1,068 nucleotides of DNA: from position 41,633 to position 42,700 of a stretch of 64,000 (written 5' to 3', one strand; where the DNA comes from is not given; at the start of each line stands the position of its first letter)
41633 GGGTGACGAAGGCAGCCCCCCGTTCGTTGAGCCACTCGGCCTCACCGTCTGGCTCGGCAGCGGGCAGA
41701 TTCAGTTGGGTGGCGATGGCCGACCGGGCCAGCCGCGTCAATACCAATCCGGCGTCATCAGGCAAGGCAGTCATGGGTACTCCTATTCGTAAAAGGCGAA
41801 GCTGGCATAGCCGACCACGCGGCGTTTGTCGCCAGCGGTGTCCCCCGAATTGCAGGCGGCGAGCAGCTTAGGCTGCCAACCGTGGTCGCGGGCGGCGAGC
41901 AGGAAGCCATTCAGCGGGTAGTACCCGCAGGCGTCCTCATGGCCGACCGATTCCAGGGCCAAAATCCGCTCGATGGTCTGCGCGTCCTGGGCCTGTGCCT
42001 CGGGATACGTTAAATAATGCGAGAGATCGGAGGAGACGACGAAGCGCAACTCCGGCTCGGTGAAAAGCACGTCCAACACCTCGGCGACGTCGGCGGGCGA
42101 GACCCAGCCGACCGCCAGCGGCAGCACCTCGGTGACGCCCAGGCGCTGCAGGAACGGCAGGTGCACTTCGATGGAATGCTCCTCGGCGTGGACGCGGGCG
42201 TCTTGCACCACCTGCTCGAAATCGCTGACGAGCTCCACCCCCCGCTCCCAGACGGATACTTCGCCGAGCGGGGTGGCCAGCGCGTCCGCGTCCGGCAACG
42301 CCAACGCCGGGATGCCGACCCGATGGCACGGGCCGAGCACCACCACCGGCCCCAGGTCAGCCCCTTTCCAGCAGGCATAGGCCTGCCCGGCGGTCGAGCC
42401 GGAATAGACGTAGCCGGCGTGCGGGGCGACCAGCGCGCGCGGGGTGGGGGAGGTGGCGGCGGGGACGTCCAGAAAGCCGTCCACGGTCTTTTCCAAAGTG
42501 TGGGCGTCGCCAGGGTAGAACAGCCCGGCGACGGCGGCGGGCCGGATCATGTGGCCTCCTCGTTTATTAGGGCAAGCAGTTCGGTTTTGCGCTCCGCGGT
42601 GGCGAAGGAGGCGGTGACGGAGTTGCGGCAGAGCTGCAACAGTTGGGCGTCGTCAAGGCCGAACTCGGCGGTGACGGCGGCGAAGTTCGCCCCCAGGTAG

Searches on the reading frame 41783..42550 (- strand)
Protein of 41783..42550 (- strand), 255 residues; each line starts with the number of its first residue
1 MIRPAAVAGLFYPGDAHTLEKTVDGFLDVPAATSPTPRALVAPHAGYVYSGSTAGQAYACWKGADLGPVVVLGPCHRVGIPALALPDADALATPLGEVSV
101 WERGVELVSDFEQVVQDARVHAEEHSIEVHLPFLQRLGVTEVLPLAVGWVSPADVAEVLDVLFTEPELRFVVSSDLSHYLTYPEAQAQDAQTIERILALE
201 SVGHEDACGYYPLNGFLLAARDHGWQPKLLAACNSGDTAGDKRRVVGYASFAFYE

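Call 3: search_protein_families(library=ncbifam, proteins=[window:41783-42550:-])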
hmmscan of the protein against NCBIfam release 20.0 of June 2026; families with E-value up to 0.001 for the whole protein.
window:41783-42550:- (255 aa): 2 families
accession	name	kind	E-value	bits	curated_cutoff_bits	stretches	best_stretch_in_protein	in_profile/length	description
TIGR04336.1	AmmeMemoSam_B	hypoth_equivalog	9.6e-68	228.4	26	1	3-253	1-270/270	AmmeMemoRadiSam system protein B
NF001987.0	PRK00782.1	equivalog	8e-46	156.4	295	1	1-253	1-265/267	MEMO1 family protein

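Call 4: search_protein_families(library=pfam, proteins=[window:41783-42550:-])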
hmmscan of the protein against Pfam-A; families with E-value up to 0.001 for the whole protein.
window:41783-42550:- (255 aa): 1 family
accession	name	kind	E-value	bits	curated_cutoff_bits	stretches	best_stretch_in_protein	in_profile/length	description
PF01875.22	Memo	-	1.3e-43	149.6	27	1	5-251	2-268/269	Memo-like protein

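Call 36: search_solved_structures(query=window:41783-42550:-, max_evalue=0.001)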
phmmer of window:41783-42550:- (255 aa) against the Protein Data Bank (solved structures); distinct sequences matched with E-value up to 0.001: 3.
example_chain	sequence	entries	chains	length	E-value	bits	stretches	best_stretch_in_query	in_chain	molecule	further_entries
3bcz_A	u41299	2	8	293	4.4e-19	72.4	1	3-194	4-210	Protein MEMO1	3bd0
7kq8_A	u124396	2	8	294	4.5e-19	72.4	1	3-194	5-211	Protein MEMO1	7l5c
7m8h_A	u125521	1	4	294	5.1e-19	72.2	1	3-194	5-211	Protein MEMO1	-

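Call 52: search_solved_structures(query=window:41783-42550:-, max_evalue=0.001, show_alignments=1)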
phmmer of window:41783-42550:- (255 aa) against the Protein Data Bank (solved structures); distinct sequences matched with E-value up to 0.001: 3.
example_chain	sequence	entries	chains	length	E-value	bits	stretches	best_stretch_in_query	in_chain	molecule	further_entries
3bcz_A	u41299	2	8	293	4.4e-19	72.4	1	3-194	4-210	Protein MEMO1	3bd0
7kq8_A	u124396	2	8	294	4.5e-19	72.4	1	3-194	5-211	Protein MEMO1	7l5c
7m8h_A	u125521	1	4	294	5.1e-19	72.2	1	3-194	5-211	Protein MEMO1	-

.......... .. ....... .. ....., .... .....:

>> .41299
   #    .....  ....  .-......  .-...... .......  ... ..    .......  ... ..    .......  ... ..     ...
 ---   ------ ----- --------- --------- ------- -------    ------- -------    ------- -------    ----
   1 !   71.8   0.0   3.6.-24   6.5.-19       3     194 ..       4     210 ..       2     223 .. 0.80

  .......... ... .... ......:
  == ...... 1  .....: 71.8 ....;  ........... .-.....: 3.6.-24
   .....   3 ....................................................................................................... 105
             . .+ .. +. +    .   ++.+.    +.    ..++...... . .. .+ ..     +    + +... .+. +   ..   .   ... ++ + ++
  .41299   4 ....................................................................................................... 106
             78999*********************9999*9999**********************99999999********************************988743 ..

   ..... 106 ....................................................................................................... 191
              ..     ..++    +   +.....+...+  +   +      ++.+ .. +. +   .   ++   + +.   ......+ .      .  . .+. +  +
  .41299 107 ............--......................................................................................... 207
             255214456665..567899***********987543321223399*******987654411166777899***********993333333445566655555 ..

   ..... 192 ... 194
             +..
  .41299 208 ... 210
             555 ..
